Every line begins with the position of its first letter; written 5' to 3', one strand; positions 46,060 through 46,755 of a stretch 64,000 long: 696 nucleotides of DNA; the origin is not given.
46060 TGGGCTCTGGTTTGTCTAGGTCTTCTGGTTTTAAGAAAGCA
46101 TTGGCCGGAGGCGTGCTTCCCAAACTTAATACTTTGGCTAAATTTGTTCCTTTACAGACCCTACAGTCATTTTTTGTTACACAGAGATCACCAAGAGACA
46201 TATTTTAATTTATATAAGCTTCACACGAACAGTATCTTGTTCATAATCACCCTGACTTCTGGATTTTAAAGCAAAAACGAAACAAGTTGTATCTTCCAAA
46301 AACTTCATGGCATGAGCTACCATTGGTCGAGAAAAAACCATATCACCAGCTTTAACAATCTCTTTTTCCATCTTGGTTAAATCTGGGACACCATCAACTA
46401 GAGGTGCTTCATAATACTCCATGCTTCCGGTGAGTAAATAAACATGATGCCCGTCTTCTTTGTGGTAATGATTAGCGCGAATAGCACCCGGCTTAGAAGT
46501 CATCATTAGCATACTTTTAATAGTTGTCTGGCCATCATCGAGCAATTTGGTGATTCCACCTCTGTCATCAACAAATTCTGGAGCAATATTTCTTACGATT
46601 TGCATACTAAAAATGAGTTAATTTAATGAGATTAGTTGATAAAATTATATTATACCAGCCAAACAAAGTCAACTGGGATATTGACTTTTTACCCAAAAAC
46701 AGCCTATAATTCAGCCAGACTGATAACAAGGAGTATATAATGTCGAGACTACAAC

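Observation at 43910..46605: Natural fusion of a TylCIII-like C-methyltransferase with a UXS/ArnA-like SDR, followed by an FdtA-like cupin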

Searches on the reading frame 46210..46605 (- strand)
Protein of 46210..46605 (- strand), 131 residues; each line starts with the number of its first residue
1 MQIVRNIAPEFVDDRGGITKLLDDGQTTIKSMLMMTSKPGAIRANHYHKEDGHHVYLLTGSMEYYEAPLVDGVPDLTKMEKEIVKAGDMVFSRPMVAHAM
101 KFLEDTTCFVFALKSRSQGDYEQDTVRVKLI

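Call 3: search_protein_families(library=pfam, proteins=[window:46210-46605:-], max_evalue=0.01)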
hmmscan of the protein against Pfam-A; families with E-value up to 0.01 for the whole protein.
window:46210-46605:- (131 aa): 3 families
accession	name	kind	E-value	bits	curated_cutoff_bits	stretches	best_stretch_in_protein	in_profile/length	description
PF07883.17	Cupin_2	-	2.9e-06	27.3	27.2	1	34-110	2-66/70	Cupin domain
PF12973.13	Cupin_7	-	3.8e-05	23.9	27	1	18-111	21-98/105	ChrR Cupin-like domain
PF14667.12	Polysacc_synt_C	-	0.00061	20.3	28.7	1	13-62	3-50/111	Polysaccharide biosynthesis C-terminal domain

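Call 4: search_protein_families(library=ncbifam, proteins=[window:46210-46605:-], max_evalue=0.01)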
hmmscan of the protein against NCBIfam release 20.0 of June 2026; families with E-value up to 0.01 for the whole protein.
window:46210-46605:- (131 aa): 2 families
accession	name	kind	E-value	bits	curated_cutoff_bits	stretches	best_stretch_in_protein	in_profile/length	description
TIGR03404.1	bicupin_oxalic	subfamily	4.2e-05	22.8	254.2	1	34-118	71-148/367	bicupin, oxalate decarboxylase family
TIGR03037.1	anthran_nbaC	equivalog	0.0055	16.7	145.95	1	32-121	28-110/159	3-hydroxyanthranilate 3,4-dioxygenase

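Call 7: search_solved_structures(query=window:46210-46605:-, max_evalue=1, show_alignments=2)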
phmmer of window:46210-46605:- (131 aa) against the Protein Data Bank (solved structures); distinct sequences matched with E-value up to 1: 14.
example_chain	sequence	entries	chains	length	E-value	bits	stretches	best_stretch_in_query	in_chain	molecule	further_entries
6ufi_A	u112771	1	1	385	6e-05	26.2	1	33-110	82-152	Cupin domain-containing protein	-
4met_A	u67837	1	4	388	0.00017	24.7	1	33-112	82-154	Oxalate decarboxylase OxdC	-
6tzp_A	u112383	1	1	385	0.00022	24.3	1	33-110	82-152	Oxalate decarboxylase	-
3s0m_A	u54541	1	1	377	0.00027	24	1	33-110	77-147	Oxalate decarboxylase oxdC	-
5vg3_A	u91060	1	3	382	0.0003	23.9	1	33-110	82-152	Oxalate decarboxylase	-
1j58_A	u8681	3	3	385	0.0003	23.9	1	33-110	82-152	YVRK PROTEIN | OXALATE DECARBOXYLASE OXDC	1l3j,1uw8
5hi0_A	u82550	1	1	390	0.00032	23.8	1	33-110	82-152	Oxalate decarboxylase OxdC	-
2uyb_A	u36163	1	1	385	0.00033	23.8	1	33-110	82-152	OXALATE DECARBOXYLASE OXDC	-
2uya_A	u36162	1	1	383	0.00035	23.7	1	33-109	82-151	OXALATE DECARBOXYLASE OXDC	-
2v09_A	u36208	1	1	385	0.00036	23.7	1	33-109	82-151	OXALATE DECARBOXYLASE OXDC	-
2uy9_A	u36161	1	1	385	0.00037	23.6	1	33-109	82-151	OXALATE DECARBOXYLASE OXDC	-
2uy8_A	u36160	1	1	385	0.0022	21.1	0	33-110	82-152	OXALATE DECARBOXYLASE OXDC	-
2vqa_A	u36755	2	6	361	0.037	17.2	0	33-62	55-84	SLL1358 PROTEIN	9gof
7zyb_A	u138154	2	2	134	0.24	14.5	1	70-104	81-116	Cupin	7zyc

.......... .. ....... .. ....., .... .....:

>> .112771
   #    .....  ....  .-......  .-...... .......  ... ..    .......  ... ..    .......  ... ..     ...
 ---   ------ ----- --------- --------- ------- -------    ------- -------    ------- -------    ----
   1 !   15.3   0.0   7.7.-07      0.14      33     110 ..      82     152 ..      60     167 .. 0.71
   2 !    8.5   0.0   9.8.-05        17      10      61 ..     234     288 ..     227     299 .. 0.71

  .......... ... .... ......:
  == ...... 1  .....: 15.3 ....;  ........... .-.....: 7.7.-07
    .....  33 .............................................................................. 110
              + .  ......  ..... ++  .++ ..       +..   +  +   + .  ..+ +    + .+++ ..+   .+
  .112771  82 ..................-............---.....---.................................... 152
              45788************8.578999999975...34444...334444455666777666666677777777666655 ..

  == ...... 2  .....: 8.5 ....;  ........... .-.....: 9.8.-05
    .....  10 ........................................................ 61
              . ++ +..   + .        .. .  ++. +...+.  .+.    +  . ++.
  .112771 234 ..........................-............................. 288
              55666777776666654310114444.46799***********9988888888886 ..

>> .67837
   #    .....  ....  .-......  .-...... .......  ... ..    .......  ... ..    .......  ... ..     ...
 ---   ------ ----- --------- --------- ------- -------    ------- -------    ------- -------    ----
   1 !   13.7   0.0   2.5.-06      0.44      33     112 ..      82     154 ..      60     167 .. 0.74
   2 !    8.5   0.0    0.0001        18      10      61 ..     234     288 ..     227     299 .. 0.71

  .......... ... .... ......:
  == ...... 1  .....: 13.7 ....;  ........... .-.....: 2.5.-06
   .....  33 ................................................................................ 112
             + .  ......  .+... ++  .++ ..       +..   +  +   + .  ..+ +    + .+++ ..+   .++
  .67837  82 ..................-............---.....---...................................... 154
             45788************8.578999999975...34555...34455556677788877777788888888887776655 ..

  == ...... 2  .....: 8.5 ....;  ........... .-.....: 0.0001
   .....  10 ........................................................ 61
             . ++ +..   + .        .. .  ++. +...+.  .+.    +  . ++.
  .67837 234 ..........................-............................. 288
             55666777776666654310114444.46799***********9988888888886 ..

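Call 25: find_homologous_proteins(query=window:46210-46605:-, max_evalue=0.001)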
Query window:46210-46605:- (131 aa): 166 proteins with E <= 0.001 among 173 candidates; the best 120 are listed.
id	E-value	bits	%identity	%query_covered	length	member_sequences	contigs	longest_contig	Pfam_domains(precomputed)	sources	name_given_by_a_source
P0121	2.7e-75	268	92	100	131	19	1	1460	PF07883.18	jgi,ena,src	-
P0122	5.1e-71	254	88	100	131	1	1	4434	PF07883.18,PF00190.29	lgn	-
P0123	9.1e-70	250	88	100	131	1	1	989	PF07883.18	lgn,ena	-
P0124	4.7e-67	241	84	100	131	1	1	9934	PF07883.18,PF00190.29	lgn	-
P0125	3.1e-59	216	76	100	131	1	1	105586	PF07883.18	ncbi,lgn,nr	ncbi:MAG TPA: cupin domain-containing protein [Candidatus Udaeobacter sp.]|nr:cupin domain-containin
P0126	4.5e-59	216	87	85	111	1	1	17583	PF07883.18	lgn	-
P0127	2.6e-57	210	74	100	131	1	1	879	PF07883.18,PF12973.14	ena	-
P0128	9.8e-56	205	73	100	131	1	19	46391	-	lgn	-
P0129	8.2e-55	202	69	100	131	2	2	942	PF07883.18,PF12973.14,PF14667.13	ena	-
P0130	1.0e-54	201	72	100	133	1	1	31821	PF07883.18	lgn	-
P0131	1.2e-54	201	69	100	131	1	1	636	PF07883.18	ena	-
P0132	5.7e-53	196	68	100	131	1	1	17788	PF07883.18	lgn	-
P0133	1.2e-51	192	66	100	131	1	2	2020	-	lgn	-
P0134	1.6e-50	188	66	100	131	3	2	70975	-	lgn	-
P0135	2.9e-50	187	67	100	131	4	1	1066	PF00190.29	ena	-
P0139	1.8e-46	175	66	100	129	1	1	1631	PF07883.18,PF12973.14,PF05523.18,PF14667.13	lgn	-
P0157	4.1e-42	161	62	100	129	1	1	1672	PF07883.18,PF12973.14,PF05523.18,PF14667.13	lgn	-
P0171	2.0e-40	155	57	100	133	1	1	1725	PF07883.18,PF05523.18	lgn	-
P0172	2.1e-40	155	55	98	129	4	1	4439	PF07883.18,PF00190.29,PF12973.14,PF05523.18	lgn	-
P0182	6.2e-40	154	59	100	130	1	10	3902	PF07883.18,PF00190.29,PF12973.14,PF05523.18,PF14667.13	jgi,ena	-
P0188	1.1e-39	153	58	100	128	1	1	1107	PF07883.18,PF00190.29,PF12973.14,PF05523.18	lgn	-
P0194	2.6e-39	152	53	100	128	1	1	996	PF07883.18,PF00190.29,PF12973.14,PF05523.18,PF14667.13,PF08007.19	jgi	-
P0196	3.4e-39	151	54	98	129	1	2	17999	PF07883.18,PF00190.29,PF12973.14,PF05523.18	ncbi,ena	-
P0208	6.1e-38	147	57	100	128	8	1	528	PF07883.18,PF00190.29,PF12973.14,PF05523.18,PF14667.13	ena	-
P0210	2.4e-37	145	56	100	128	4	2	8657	PF07883.18,PF00190.29,PF12973.14,PF05523.18,PF14667.13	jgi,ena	-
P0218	2.4e-36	142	56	100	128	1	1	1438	PF07883.18,PF00190.29,PF12973.14,PF05523.18,PF14667.13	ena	-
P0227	1.1e-35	140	57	100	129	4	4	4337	PF07883.18,PF00190.29,PF12973.14,PF05523.18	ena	-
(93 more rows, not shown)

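Call 27: search_solved_structures(query=A1, max_evalue=10, show_alignments=3)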
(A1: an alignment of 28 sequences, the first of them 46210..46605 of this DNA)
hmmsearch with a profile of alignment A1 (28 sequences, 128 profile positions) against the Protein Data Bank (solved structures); distinct sequences matched with E-value up to 10: 24.
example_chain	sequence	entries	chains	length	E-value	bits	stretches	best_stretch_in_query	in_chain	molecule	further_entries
6ufi_A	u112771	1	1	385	3.3e-11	46.5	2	36-108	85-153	Cupin domain-containing protein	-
4met_A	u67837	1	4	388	9.7e-11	45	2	36-108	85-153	Oxalate decarboxylase OxdC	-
6tzp_A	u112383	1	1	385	1.1e-10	44.8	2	36-108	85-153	Oxalate decarboxylase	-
3s0m_A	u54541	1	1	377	1.9e-10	44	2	10-108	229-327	Oxalate decarboxylase oxdC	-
5vg3_A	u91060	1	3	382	1.9e-10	44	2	10-108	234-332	Oxalate decarboxylase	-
5hi0_A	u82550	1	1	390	2e-10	44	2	10-108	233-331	Oxalate decarboxylase OxdC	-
1j58_A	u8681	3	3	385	2e-10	44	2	10-108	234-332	YVRK PROTEIN | OXALATE DECARBOXYLASE OXDC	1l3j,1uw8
2v09_A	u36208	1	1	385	2e-10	43.9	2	10-108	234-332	OXALATE DECARBOXYLASE OXDC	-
2uyb_A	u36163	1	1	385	2.1e-10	43.9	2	10-108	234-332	OXALATE DECARBOXYLASE OXDC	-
2uy9_A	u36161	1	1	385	2.1e-10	43.9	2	10-108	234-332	OXALATE DECARBOXYLASE OXDC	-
2uya_A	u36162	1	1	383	2.1e-10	43.9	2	10-108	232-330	OXALATE DECARBOXYLASE OXDC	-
2uy8_A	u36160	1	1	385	3.2e-09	40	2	10-108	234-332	OXALATE DECARBOXYLASE OXDC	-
2vqa_A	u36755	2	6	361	6.3e-08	35.9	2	34-99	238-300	SLL1358 PROTEIN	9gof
4zu4_A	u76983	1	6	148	0.0036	20.5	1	41-122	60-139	WxcM-like protein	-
4mzu_A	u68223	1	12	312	0.015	18.5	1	41-122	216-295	WxcM-like protein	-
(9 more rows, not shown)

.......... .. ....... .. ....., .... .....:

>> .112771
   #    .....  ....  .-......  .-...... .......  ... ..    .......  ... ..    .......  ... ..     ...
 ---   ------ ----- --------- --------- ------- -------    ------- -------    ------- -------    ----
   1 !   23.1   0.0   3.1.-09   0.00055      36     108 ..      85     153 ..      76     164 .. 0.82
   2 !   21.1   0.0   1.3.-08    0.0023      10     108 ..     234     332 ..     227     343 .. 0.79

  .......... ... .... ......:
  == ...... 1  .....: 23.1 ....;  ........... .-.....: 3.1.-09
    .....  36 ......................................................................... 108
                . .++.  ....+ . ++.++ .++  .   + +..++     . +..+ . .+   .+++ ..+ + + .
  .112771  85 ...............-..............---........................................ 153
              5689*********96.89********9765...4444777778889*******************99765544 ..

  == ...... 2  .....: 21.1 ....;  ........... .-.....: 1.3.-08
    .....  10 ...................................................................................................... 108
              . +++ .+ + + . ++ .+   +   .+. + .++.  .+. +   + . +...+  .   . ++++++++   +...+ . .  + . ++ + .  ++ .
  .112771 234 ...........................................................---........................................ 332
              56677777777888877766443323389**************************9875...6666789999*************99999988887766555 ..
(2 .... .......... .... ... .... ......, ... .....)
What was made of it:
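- On FdtA/QdtA sugar 3,4-ketoisomerases (Pfam PF05523): The profile against PDB gives FdtA at 0.05, against OxdC at 3e-11 (call 27).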

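Call 29: search_protein_families(library=pfam, alignment_id=A1, max_evalue=1)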
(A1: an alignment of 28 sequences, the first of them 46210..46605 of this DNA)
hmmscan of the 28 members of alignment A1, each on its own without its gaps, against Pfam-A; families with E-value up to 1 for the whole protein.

A. member 1, window:46210-46605:- (131 aa): 6 families
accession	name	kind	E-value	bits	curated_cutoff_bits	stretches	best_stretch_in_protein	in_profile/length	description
PF07883.17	Cupin_2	-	2.9e-06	27.3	27.2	1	34-110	2-66/70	Cupin domain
PF12973.13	Cupin_7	-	3.8e-05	23.9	27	1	18-111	21-98/105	ChrR Cupin-like domain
PF14667.12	Polysacc_synt_C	-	0.00061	20.3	28.7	1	13-62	3-50/111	Polysaccharide biosynthesis C-terminal domain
PF00190.28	Cupin_1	-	0.014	15.4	22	1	31-116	34-116/151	Cupin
PF12710.13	HAD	-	0.024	15.5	27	1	38-71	87-120/189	haloacid dehalogenase-like hydrolase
PF09313.17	DUF1971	-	0.047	14.1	23.1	1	39-110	12-80/80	Domain of unknown function (DUF1971)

B. families by the number of members that match (of 28 scanned): 21 families
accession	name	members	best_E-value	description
PF07883.17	Cupin_2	28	1.2e-09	Cupin domain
PF14667.12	Polysacc_synt_C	28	3.2e-08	Polysaccharide biosynthesis C-terminal domain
PF12973.13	Cupin_7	28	7.5e-08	ChrR Cupin-like domain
PF00190.28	Cupin_1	28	2.2e-07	Cupin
PF08007.18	JmjC_2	23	3.2e-06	JmjC domain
PF05899.18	Cupin_3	19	0.00014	EutQ-like cupin domain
PF05523.17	FdtA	17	9.9e-07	WxcM-like, C-terminal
PF09313.17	DUF1971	14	0.0032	Domain of unknown function (DUF1971)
PF06052.18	3-HAO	11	1.1e-05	3-hydroxyanthranilic acid dioxygenase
PF02373.28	JmjC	10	0.00023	JmjC domain, hydroxylase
PF13621.12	Cupin_8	7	0.02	Cupin-like domain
PF02311.25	AraC_binding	4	0.016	AraC-like ligand binding domain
PF00908.23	dTDP_sugar_isom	3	0.00073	dTDP-4-dehydrorhamnose 3,5-epimerase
PF06560.17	GPI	3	0.00096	Glucose-6-phosphate isomerase (GPI)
PF12852.13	Cupin_6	3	0.12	Cupin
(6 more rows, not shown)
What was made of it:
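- On FdtA/QdtA sugar 3,4-ketoisomerases (Pfam PF05523): 17 of 28 relatives have sub-threshold hits, the best at 1e-6 (call 29).
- Closest known: FdtA/QdtA/FdtD/HCAN_0198 sugar 3,4-ketoisomerases. Different: The window protein misses the FdtA Pfam model (call 29).
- The cupin matches metal-binding oxalate-decarboxylase cupins better by sequence than FdtA (call 27), and the window protein misses the FdtA Pfam model (call 29).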

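Call 30: predict_structure(alignment_id=A1)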
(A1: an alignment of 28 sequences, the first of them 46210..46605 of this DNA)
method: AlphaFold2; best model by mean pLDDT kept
length: 131 residues; sequences in the alignment: 28
mean_pLDDT: 96.6   pTM: 0.87
mean pLDDT of the five models: 96.6, 96.4, 95.8, 95.6, 94.0
residues with pLDDT >= 90: 129; 70-90: 2; 50-70: 0; < 50: 0
segments of 3 or more residues with pLDDT < 50: none
pLDDT, mean of each block of 10 residues (from residue 1): 96 96 94 97 97 98 98 97 98 98 98 93 96 96
secondary structure, 60 per line:
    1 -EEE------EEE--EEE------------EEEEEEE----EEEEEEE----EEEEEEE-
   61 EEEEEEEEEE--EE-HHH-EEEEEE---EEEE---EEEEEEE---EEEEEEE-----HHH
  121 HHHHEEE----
elements in order: E2-4 E11-13 E16-18 E31-37 E42-48 E53-59 E61-70 E80-85 E89-92 E96-102 E106-112 H118-124 E125-127
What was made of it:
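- On FdtA/QdtA sugar 3,4-ketoisomerases (Pfam PF05523): The model has pLDDT 96.6 (call 30).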

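Call 35: fold_search(model_id=the predicted structure, library=pdb)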
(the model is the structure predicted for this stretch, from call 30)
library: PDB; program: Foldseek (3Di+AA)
matches with E <= 10: 1893; with E <= 0.001: 159
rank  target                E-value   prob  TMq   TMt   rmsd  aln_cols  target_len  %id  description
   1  4mzu_G                5.1e-07  1.00  0.69  0.34   2.5       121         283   19  Crystal structure of FdtD, a bifunctional ketoisomerase/N-acetyltransferase from Shewanella denitrificans (released 2013-10-09)
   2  4zu4_D                7.6e-07  1.00  0.67  0.62   4.1       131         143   19  X-ray structure of the 3,4-ketoisomerase domain of FdtD from Shewanella denitrificans (released 2015-07-15)
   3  4zu7_E                8.4e-07  1.00  0.70  0.67   3.0       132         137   23  X-ray structure if the QdtA 3,4-ketoisomerase from Thermoanaerobacterium thermosaccharolyticum, double mutant Y17R/R97 (released 2015-07-15)
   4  2pak_B                1.1e-06  1.00  0.72  0.71   2.7       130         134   19  Structure of a H51N mutant dTDP-4-keto-6-deoxy-D-glucose-3,4-ketoisomerase from Aneurinibacillus thermoaerophilus comp (released 2007-04-24)
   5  4zu7_A                1.2e-06  1.00  0.74  0.71   2.4       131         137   21  X-ray structure if the QdtA 3,4-ketoisomerase from Thermoanaerobacterium thermosaccharolyticum, double mutant Y17R/R97 (released 2015-07-15)
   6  1wlt_A                1.3e-06  1.00  0.67  0.51   2.8       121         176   19  Crystal Structure of dTDP-4-dehydrorhamnose 3,5-epimerase homologue from Sulfolobus tokodaii (released 2005-07-26)
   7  2pa7_A                1.3e-06  1.00  0.73  0.71   2.6       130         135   20  Structure of Wild-Type dTDP-4-keto-6-deoxy-D-glucose-3,4-ketoisomerase from Aneurinibacillus thermoaerophilus in compl (released 2007-04-24)
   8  4zu4_C                1.3e-06  1.00  0.68  0.61   2.8       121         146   19  X-ray structure of the 3,4-ketoisomerase domain of FdtD from Shewanella denitrificans (released 2015-07-15)
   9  2pak_A                1.4e-06  1.00  0.72  0.70   2.6       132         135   19  Structure of a H51N mutant dTDP-4-keto-6-deoxy-D-glucose-3,4-ketoisomerase from Aneurinibacillus thermoaerophilus comp (released 2007-04-24)
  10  4zu4_A                1.4e-06  1.00  0.68  0.62   4.0       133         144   19  X-ray structure of the 3,4-ketoisomerase domain of FdtD from Shewanella denitrificans (released 2015-07-15)
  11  2pam_A                1.5e-06  1.00  0.72  0.70   2.7       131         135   18  Structure of a H49N, H51N double mutant dTDP-4-keto-6-deoxy-D-glucose-3,4-ketoisomerase from Aneurinibacillus thermoae (released 2007-04-24)
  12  4mzu_B                1.5e-06  1.00  0.69  0.33   3.9       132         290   19  Crystal structure of FdtD, a bifunctional ketoisomerase/N-acetyltransferase from Shewanella denitrificans (released 2013-10-09)
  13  2pa7_B                1.5e-06  1.00  0.73  0.71   2.7       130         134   20  Structure of Wild-Type dTDP-4-keto-6-deoxy-D-glucose-3,4-ketoisomerase from Aneurinibacillus thermoaerophilus in compl (released 2007-04-24)
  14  4mzu_E                1.7e-06  1.00  0.68  0.33   2.6       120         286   20  Crystal structure of FdtD, a bifunctional ketoisomerase/N-acetyltransferase from Shewanella denitrificans (released 2013-10-09)
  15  4mzu_L                1.7e-06  1.00  0.69  0.34   3.9       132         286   17  Crystal structure of FdtD, a bifunctional ketoisomerase/N-acetyltransferase from Shewanella denitrificans (released 2013-10-09)
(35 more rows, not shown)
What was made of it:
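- On FdtA/QdtA sugar 3,4-ketoisomerases (Pfam PF05523): The Foldseek top 25 are FdtD, QdtA, FdtA and HCAN_0198 at TM 0.67-0.75 and E about 1e-6 (call 35).
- Closest known: FdtA/QdtA/FdtD/HCAN_0198 sugar 3,4-ketoisomerases. Same: The size (about 130 aa) and the cupin fold, TM 0.70-0.75 (call 35).
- The cupin's fold is closest to the 3,4-ketoisomerases (call 35). RmlC-type epimerases are the second-best structural matches (call 35).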
